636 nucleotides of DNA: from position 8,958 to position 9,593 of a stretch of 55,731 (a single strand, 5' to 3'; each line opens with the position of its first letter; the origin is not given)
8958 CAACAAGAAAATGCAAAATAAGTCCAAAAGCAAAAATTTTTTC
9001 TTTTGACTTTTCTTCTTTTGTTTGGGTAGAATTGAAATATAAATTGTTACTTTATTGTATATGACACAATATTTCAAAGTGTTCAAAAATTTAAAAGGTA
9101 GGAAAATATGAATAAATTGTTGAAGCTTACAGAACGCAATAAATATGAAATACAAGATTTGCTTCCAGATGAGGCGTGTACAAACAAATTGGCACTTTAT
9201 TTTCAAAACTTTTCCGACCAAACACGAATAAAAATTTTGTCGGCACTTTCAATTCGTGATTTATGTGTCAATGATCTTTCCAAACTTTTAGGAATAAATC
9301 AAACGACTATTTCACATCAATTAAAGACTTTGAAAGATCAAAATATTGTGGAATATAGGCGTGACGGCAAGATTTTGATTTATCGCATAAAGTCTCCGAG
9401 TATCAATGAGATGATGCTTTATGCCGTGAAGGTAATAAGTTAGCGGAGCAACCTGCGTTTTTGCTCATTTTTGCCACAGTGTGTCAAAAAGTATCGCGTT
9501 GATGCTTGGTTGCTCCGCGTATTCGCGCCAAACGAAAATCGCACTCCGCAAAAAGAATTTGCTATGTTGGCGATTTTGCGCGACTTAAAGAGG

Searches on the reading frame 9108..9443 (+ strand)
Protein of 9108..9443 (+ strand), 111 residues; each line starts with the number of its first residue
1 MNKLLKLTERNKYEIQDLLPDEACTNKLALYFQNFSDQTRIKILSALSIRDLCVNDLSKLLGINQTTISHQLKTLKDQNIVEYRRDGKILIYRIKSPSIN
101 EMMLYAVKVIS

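Call 12: find_encoding_contigs(protein=window:9108-9443:+, flank=6000, max_places=10)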
Protein window:9108-9443:+ (111 aa): 1 contig read that carries it; 1 place shown.
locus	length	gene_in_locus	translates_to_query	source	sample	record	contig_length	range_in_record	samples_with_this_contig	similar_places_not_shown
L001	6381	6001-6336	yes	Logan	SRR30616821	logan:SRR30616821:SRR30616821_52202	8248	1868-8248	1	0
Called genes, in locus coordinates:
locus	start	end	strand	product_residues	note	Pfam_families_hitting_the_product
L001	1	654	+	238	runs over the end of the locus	PF03848:TehB (weak), PF13489:Methyltransf_23 (weak), PF02353:CMAS (weak), PF13847:Methyltransf_31 (weak), PF08241:Methyltransf_11, PF13649:Methyltransf_25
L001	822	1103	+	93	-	PF01250:Ribosomal_S6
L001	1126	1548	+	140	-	PF00436:SSB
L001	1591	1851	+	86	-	PF01084:Ribosomal_S18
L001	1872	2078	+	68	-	PF01197:Ribosomal_L31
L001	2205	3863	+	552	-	PF03602:Cons_hypoth95 (weak), PF05175:MTS, PF06325:PrmA, PF07669:Eco57I (weak), PF08241:Methyltransf_11, PF08242:Methyltransf_12 (weak), PF13649:Methyltransf_25, PF13847:Methyltransf_31, +1 more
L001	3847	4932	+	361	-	PF03462:PCRF, PF00472:RF-1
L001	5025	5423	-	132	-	PF18895:T4SS_pilin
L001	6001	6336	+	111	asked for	PF12840:HTH_20 (weak), PF01022:HTH_5, PF13412:HTH_24 (faint)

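Call 26: search_protein_families(library=pfam, proteins=[window:9108-9440:+], max_evalue=1)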
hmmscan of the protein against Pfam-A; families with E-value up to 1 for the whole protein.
window:9108-9440:+ (111 aa): 25 families
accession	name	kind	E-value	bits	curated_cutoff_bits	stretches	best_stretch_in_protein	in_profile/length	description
PF01022.26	HTH_5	-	4.8e-17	62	22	1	37-83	1-47/47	Bacterial regulatory protein, arsR family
PF12840.13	HTH_20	-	1.1e-06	28.9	27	1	36-84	2-51/51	Helix-turn-helix domain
PF13412.12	HTH_24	-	2.2e-05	24.4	21.9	1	37-82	2-48/48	Winged helix-turn-helix DNA-binding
PF12802.13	MarR_2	-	3.2e-05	24.4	27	1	43-87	10-56/61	MarR family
PF13545.12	HTH_Crp_2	-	4.9e-05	23.6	27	1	55-92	26-62/70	Crp-like helix-turn-helix domain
PF02002.24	TFIIE_alpha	-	0.00046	20.5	22.9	1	34-86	9-62/105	TFIIE alpha subunit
PF25213.1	HVO_A0261_N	-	0.0018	18.6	35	1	38-84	11-57/86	HVO_A0261 N-terminal domain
PF01978.25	TrmB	-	0.0024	18.1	25.6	1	54-97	25-67/68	Sugar-specific transcriptional regulator TrmB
PF13601.12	HTH_34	-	0.0075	16.8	27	1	40-85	2-48/80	Winged helix DNA-binding domain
PF09339.16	HTH_IclR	-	0.0098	16.1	22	1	43-84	8-51/52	IclR helix-turn-helix domain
PF24270.1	HTH_Cmi2_C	-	0.016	15.9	27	1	39-86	76-123/125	Cmi2, C-terminal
PF03965.22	Penicillinase_R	-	0.022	15.6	22.6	1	54-93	24-63/115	Penicillinase repressor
PF01047.28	MarR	-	0.022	15.1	24.6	1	54-86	20-52/59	MarR family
PF25212.1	HVO_A0114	-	0.029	14.6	27.6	1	39-89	23-74/84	HVO_A0114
PF14394.12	DUF4423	-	0.038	14.2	30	1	43-90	26-75/165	Domain of unknown function (DUF4423)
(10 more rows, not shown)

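Call 27: search_protein_families(library=ncbifam, proteins=[window:9108-9440:+], max_evalue=1)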
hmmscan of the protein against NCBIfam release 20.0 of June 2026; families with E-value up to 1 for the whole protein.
window:9108-9440:+ (111 aa): 20 families
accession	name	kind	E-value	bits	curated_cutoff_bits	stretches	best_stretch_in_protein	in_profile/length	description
NF033788.1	HTH_metalloreg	subfamily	1.2e-22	79.5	55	1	31-102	4-76/77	metalloregulator ArsR/SmtB family transcription factor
NF033789.1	repress_SdpR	subfamily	9.2e-14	51.1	100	1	32-107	2-77/79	autorepressor SdpR family transcription factor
NF040642.1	sulf_sens_BigR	equivalog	1.5e-11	44.2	155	1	26-96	8-78/95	sulfite-sensing transcriptional repressor BigR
NF007528.0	PRK10141.1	subfamily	3e-09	36.8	97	1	31-100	9-78/117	metalloregulator ArsR/SmtB family transcription factor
NF045707.1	Dbac_1936_reg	equivalog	3.2e-09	36.7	115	1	27-103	6-82/99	ArsR/SmtB-type metalloregulator TsoR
NF041413.1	ArsR_Rv2640c_fam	equivalog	6.3e-09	36.2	155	1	25-101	29-108/118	Rv2640c family ArsR-like transcriptional regulator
NF053755.1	MsvR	equivalog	1.2e-06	28.4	220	1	36-95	11-73/236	transcriptional factor MsvR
TIGR01884.1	cas_HTH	subfamily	5.9e-05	22.5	60.2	1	37-92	141-196/202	CRISPR-associated CARF protein Csa3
NF052532.1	TransRegPagRBaca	equivalog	9.5e-05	22.4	170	1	36-103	25-92/99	transcriptional repressor PagR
NF047906.1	CdPbTransRegCmtR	equivalog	0.0001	22.2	150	1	32-109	15-92/104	Cd(II)/Pb(II)-sensing metalloregulatory transcriptional regulator CmtR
NF053602.1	Phr_regulator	exception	0.00045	19.8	320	1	36-86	10-60/191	heat shock transcription regulator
NF038251.1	AdcR_fam_Zn_TF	equivalog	0.0039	17.5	175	1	38-88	36-89/143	zinc-dependent MarR family transcriptional regulator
NF040939.2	trans_reg_lrs14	equivalog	0.004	17.2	90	1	38-86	21-71/103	Lrs14 family HTH-type transcriptional regulator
NF053606.1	Sta1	subfamily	0.016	15.3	80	1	39-87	21-70/100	Sta1 family transcriptional regulator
NF046008.1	ICE_MAGa4850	equivalog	0.019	15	55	1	48-93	57-103/233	MAGa4850 family ICE element protein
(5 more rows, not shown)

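Call 37: find_homologous_proteins(query=window:9108-9440:+, max_evalue=1e-10)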
Query window:9108-9440:+ (111 aa): 496 proteins with E <= 1e-10 among 499 candidates; the best 120 are listed.
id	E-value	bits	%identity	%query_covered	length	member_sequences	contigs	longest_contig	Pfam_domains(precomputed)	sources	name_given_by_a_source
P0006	8.4e-64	230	100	100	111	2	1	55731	PF12840.14,PF13412.13,PF01022.27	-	-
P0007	3.2e-55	202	84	100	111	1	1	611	PF12840.14,PF13412.13,PF01022.27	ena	-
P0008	3.9e-55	202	84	100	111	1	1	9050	PF12840.14,PF01022.27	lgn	-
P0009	9.0e-55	201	85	97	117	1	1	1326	PF12840.14,PF01022.27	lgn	-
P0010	1.2e-54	200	84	100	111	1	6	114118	PF12840.14,PF01022.27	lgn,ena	-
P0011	1.7e-54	200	84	100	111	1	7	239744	PF12840.14,PF01022.27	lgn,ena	-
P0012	6.7e-54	198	81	100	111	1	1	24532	PF12840.14,PF01022.27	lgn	-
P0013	1.0e-53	197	82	100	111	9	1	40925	PF12840.14,PF01022.27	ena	-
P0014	2.4e-53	196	81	97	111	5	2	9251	PF12840.14,PF01022.27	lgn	-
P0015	4.2e-53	195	82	99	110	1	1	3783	PF12840.14,PF01022.27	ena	-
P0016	4.7e-53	195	79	100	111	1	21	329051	PF12840.14,PF01022.27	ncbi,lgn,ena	-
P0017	1.0e-52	194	80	100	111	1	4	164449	PF12840.14,PF01022.27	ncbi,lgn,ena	-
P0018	1.3e-52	194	81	97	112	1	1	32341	PF01022.27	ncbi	-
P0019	1.6e-52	193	78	100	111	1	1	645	PF12840.14,PF01022.27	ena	-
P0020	2.0e-52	193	81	99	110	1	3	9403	PF12840.14,PF01022.27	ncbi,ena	-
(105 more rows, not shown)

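Call 38: find_encoding_contigs(protein=P0011, flank=5000, max_places=3)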
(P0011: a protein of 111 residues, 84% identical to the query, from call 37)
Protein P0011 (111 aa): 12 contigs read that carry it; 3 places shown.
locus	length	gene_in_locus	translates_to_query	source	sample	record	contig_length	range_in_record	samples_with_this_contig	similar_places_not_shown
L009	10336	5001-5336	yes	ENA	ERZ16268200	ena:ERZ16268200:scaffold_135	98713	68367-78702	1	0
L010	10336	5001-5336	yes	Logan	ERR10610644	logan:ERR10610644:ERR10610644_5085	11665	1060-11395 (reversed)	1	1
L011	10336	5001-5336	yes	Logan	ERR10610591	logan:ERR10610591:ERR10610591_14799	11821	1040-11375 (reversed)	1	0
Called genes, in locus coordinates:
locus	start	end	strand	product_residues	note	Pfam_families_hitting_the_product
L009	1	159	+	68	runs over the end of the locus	PF01197:Ribosomal_L31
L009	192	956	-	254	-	-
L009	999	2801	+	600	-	PF07136:DUF1385, PF07669:Eco57I (weak), PF03602:Cons_hypoth95 (weak), PF05175:MTS, PF06325:PrmA, PF13847:Methyltransf_31, PF08241:Methyltransf_11, PF13649:Methyltransf_25, +3 more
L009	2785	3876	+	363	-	PF03462:PCRF, PF00472:RF-1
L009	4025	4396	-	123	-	-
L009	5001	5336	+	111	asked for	PF12840:HTH_20 (weak), PF01022:HTH_5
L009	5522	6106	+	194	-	PF02677:QueH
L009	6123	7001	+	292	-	PF10502:Peptidase_S26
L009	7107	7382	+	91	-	PF00216:Bac_DNA_binding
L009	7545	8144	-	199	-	PF02915:Rubrerythrin, PF21349:RUBY_RBDX (weak)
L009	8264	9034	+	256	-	-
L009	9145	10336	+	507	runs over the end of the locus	PF07690:MFS_1, PF13347:MFS_2, PF07690:MFS_1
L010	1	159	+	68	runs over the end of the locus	PF01197:Ribosomal_L31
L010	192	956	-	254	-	-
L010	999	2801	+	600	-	PF07136:DUF1385, PF07669:Eco57I (weak), PF05175:MTS, PF06325:PrmA, PF13847:Methyltransf_31, PF08241:Methyltransf_11, PF08242:Methyltransf_12, PF13649:Methyltransf_25, +4 more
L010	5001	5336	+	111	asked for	PF12840:HTH_20 (weak), PF01022:HTH_5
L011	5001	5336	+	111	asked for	PF12840:HTH_20 (weak), PF01022:HTH_5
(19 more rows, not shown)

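Call 39: find_encoding_contigs(protein=P0010, flank=5000, max_places=3)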
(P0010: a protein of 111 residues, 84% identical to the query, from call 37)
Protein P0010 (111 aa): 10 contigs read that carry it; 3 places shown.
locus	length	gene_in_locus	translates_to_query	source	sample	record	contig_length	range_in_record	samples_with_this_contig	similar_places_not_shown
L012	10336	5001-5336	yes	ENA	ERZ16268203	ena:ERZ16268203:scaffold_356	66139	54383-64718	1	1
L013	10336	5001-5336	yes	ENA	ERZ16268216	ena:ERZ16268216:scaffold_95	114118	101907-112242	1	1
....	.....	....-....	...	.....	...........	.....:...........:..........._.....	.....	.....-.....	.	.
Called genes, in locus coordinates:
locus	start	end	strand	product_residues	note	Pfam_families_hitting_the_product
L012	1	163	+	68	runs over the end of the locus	PF01197:Ribosomal_L31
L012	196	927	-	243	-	-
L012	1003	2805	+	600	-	PF07136:DUF1385, PF07669:Eco57I (weak), PF03602:Cons_hypoth95 (weak), PF05175:MTS, PF06325:PrmA, PF13847:Methyltransf_31, PF08241:Methyltransf_11, PF13649:Methyltransf_25, +3 more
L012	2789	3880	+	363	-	PF03462:PCRF, PF00472:RF-1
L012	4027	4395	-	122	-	-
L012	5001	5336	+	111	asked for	PF12840:HTH_20 (weak), PF01022:HTH_5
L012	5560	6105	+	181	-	PF02677:QueH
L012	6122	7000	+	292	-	PF10502:Peptidase_S26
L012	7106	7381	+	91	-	PF00216:Bac_DNA_binding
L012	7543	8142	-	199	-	PF02915:Rubrerythrin, PF21349:RUBY_RBDX (weak)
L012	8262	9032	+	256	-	-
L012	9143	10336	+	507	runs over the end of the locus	PF07690:MFS_1, PF13347:MFS_2, PF07690:MFS_1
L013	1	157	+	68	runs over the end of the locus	PF01197:Ribosomal_L31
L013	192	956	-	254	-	-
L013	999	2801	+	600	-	PF07136:DUF1385, PF07669:Eco57I (weak), PF03602:Cons_hypoth95 (weak), PF05175:MTS, PF06325:PrmA, PF13847:Methyltransf_31, PF08241:Methyltransf_11, PF13649:Methyltransf_25, +3 more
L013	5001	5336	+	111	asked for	PF12840:HTH_20 (weak), PF01022:HTH_5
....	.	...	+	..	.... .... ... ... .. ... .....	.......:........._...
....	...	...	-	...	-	-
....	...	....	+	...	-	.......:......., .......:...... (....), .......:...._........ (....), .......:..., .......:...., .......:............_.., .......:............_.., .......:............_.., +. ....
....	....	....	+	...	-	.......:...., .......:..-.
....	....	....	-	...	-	-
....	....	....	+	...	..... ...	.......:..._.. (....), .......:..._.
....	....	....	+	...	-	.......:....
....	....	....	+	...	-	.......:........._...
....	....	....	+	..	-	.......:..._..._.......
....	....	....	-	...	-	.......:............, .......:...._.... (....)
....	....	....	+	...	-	-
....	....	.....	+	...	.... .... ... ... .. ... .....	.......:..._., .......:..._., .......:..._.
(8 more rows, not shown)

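Call 40: find_encoding_contigs(protein=P0016, flank=5000, max_places=3)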
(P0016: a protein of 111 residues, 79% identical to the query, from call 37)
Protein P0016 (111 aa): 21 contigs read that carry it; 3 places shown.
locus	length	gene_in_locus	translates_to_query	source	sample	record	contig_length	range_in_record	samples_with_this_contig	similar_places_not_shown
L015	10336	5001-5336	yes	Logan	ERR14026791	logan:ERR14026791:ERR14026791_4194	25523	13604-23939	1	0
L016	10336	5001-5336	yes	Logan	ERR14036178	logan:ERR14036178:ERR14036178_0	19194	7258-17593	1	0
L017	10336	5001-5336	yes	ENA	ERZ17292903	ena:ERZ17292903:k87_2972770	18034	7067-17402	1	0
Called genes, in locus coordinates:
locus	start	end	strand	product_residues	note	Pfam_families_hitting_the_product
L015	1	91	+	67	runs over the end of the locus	PF01197:Ribosomal_L31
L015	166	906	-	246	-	-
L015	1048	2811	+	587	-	PF07136:DUF1385, PF01209:Ubie_methyltran (weak), PF05175:MTS, PF06325:PrmA, PF03602:Cons_hypoth95 (weak), PF13847:Methyltransf_31, PF08241:Methyltransf_11, PF13649:Methyltransf_25, +4 more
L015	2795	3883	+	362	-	PF03462:PCRF, PF00472:RF-1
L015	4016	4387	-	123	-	-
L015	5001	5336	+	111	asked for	PF12840:HTH_20 (weak), PF01022:HTH_5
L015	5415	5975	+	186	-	PF02677:QueH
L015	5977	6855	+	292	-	PF10502:Peptidase_S26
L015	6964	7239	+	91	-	PF00216:Bac_DNA_binding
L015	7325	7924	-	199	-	PF02915:Rubrerythrin, PF21349:RUBY_RBDX (weak)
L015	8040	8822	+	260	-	-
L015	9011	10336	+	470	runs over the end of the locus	PF07690:MFS_1, PF13347:MFS_2, PF07690:MFS_1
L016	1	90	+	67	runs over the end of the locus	PF01197:Ribosomal_L31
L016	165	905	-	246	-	-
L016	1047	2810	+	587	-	PF07136:DUF1385, PF07669:Eco57I (weak), PF01209:Ubie_methyltran (weak), PF05175:MTS, PF06325:PrmA, PF13847:Methyltransf_31, PF08241:Methyltransf_11, PF13649:Methyltransf_25, +5 more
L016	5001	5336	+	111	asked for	PF12840:HTH_20 (weak), PF01022:HTH_5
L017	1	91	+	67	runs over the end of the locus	PF01197:Ribosomal_L31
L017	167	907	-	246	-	-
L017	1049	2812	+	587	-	PF07136:DUF1385, PF05175:MTS, PF06325:PrmA, PF13489:Methyltransf_23 (weak), PF03602:Cons_hypoth95 (weak), PF13847:Methyltransf_31, PF08241:Methyltransf_11, PF13649:Methyltransf_25, +3 more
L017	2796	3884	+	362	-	PF03462:PCRF, PF00472:RF-1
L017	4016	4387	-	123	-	-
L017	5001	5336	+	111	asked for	PF12840:HTH_20 (weak), PF01022:HTH_5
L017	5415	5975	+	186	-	PF02677:QueH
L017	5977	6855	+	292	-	PF10502:Peptidase_S26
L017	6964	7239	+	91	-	PF00216:Bac_DNA_binding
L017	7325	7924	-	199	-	PF02915:Rubrerythrin, PF21349:RUBY_RBDX (weak)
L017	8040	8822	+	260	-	-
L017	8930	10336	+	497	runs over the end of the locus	PF07690:MFS_1, PF13347:MFS_2, PF07690:MFS_1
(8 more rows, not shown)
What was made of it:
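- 9108..9443 (+): ArsR/SmtB-family regulator gene. It is conserved in synteny, and the element lies directly behind its stop codon. Calls 26, 27, 37-40.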

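Call 62: find_encoding_contigs(protein=P0008, flank=5000, max_places=3)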
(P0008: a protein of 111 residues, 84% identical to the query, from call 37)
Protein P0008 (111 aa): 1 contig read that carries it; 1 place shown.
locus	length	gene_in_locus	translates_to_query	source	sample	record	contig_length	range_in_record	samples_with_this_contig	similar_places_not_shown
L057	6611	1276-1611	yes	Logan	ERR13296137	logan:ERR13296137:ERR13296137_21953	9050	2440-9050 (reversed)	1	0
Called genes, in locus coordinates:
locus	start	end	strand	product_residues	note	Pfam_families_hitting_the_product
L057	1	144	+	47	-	?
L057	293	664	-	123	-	-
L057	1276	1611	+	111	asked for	PF12840:HTH_20 (weak), PF01022:HTH_5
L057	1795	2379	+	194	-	PF02677:QueH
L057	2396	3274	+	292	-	PF10502:Peptidase_S26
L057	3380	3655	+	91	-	PF00216:Bac_DNA_binding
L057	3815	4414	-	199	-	PF02915:Rubrerythrin, PF21349:RUBY_RBDX (weak)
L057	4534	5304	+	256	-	-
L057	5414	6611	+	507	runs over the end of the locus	PF07690:MFS_1, PF13347:MFS_2, PF07690:MFS_1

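Call 63: find_encoding_contigs(protein=P0009, flank=5000, max_places=3)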
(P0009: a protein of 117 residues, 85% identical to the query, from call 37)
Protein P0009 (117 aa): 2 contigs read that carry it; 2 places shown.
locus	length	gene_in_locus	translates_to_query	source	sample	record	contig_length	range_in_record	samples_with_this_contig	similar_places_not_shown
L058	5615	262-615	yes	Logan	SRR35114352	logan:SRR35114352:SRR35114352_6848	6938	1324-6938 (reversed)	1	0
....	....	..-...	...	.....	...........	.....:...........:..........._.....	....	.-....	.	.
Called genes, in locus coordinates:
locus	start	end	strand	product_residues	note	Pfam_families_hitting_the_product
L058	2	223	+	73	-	?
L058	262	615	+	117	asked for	PF12840:HTH_20 (weak), PF01022:HTH_5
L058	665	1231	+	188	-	PF02677:QueH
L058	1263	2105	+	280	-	PF10502:Peptidase_S26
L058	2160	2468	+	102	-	PF18291:HU-HIG (weak), PF00216:Bac_DNA_binding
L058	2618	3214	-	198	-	PF02915:Rubrerythrin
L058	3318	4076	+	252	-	-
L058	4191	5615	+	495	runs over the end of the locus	PF07690:MFS_1, PF13347:MFS_2, PF07690:MFS_1 (weak)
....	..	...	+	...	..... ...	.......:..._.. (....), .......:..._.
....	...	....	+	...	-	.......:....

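Call 71: find_encoding_contigs(protein=P0013, flank=4000, max_places=2)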
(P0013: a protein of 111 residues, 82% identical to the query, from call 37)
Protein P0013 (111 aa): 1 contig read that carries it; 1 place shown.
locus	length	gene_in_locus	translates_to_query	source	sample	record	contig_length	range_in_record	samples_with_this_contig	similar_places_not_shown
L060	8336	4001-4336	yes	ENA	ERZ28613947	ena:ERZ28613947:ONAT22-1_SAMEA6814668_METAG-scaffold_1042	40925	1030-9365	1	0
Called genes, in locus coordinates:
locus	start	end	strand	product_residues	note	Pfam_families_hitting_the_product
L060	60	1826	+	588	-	PF07136:DUF1385, PF05175:MTS, PF06325:PrmA, PF03602:Cons_hypoth95 (weak), PF13847:Methyltransf_31, PF08241:Methyltransf_11, PF08242:Methyltransf_12, PF13649:Methyltransf_25, +3 more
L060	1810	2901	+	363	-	PF03462:PCRF, PF00472:RF-1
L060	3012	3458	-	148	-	-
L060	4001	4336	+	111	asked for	PF12840:HTH_20 (weak), PF01022:HTH_5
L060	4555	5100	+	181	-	PF02677:QueH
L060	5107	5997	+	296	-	PF10502:Peptidase_S26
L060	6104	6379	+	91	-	PF00216:Bac_DNA_binding, PF18291:HU-HIG (weak)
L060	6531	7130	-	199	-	PF02915:Rubrerythrin, PF21349:RUBY_RBDX (weak)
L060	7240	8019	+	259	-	-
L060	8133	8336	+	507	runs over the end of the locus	PF07690:MFS_1, PF13347:MFS_2, PF07690:MFS_1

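Call 72: find_encoding_contigs(protein=P0012, flank=4000, max_places=2)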
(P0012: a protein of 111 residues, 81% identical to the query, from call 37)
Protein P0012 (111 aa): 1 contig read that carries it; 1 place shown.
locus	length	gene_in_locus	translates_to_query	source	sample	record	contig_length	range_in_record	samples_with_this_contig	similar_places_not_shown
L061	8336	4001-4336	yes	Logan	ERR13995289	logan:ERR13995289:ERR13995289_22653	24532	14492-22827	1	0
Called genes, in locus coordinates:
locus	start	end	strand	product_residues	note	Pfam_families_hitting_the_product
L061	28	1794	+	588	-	PF07136:DUF1385, PF07669:Eco57I (weak), PF01209:Ubie_methyltran (weak), PF05175:MTS, PF06325:PrmA, PF13847:Methyltransf_31, PF08241:Methyltransf_11, PF13649:Methyltransf_25, +5 more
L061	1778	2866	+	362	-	PF03462:PCRF, PF00472:RF-1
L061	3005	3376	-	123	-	-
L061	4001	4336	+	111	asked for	PF12840:HTH_20 (weak), PF01022:HTH_5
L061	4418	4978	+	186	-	PF02677:QueH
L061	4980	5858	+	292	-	PF10502:Peptidase_S26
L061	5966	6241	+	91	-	PF00216:Bac_DNA_binding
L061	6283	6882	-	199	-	PF02915:Rubrerythrin, PF21349:RUBY_RBDX (weak)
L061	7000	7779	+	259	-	-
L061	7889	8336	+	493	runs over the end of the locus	PF07690:MFS_1, PF13347:MFS_2, PF07690:MFS_1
